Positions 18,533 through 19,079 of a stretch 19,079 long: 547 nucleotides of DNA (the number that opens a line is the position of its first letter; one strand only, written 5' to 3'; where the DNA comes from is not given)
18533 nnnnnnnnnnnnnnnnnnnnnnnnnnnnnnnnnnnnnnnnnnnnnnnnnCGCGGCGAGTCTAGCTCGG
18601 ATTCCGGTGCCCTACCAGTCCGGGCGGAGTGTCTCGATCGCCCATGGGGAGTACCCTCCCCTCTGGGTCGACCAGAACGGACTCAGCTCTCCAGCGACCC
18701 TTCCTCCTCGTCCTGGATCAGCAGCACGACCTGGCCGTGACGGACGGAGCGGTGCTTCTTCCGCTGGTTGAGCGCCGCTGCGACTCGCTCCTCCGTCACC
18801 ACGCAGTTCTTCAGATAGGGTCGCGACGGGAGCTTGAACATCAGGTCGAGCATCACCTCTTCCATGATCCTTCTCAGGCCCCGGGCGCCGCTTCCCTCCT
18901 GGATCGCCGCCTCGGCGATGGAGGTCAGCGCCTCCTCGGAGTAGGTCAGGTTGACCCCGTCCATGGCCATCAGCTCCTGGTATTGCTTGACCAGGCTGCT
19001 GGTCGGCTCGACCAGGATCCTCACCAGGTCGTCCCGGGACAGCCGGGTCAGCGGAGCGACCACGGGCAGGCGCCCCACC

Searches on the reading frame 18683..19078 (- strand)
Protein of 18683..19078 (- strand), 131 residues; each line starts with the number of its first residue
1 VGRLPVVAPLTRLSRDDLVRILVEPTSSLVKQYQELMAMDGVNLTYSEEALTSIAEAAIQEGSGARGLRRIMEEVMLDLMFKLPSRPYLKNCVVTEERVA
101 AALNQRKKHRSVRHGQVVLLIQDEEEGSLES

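Call 31: search_protein_families(library=ncbifam, proteins=[window:18683-19078:-], max_evalue=0.01)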
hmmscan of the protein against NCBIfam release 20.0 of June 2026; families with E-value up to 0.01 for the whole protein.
window:18683-19078:- (131 aa): 4 families
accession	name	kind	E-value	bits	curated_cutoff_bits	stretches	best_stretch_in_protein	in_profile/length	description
NF003745.1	PRK05342.1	equivalog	1.1e-34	120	359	1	1-104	301-404/418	ATP-dependent Clp protease ATP-binding subunit ClpX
TIGR00382.1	clpX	equivalog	1.6e-33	116.4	370.75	1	1-102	307-408/414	ATP-dependent protease ATP-binding subunit ClpX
TIGR00390.1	hslU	equivalog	3.4e-20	72.4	362.45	1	2-110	322-434/441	ATP-dependent protease ATPase subunit HslU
TIGR03345.1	VI_ClpV1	equivalog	0.00061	18.2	884.95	1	2-79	757-830/852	type VI secretion system ATPase TssH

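Call 49: search_protein_families(library=pfam, proteins=[window:18683-19078:-], max_evalue=1)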
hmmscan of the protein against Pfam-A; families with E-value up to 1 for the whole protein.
window:18683-19078:- (131 aa): 2 families
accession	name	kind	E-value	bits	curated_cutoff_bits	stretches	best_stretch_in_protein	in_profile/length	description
PF10431.15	ClpB_D2-small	-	1.1e-11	45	21.9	1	13-86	1-70/81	C-terminal, D2-small domain, of ClpB protein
PF13092.12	CENP-L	-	0.018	14.8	24.4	1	43-95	157-210/307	Centromere protein L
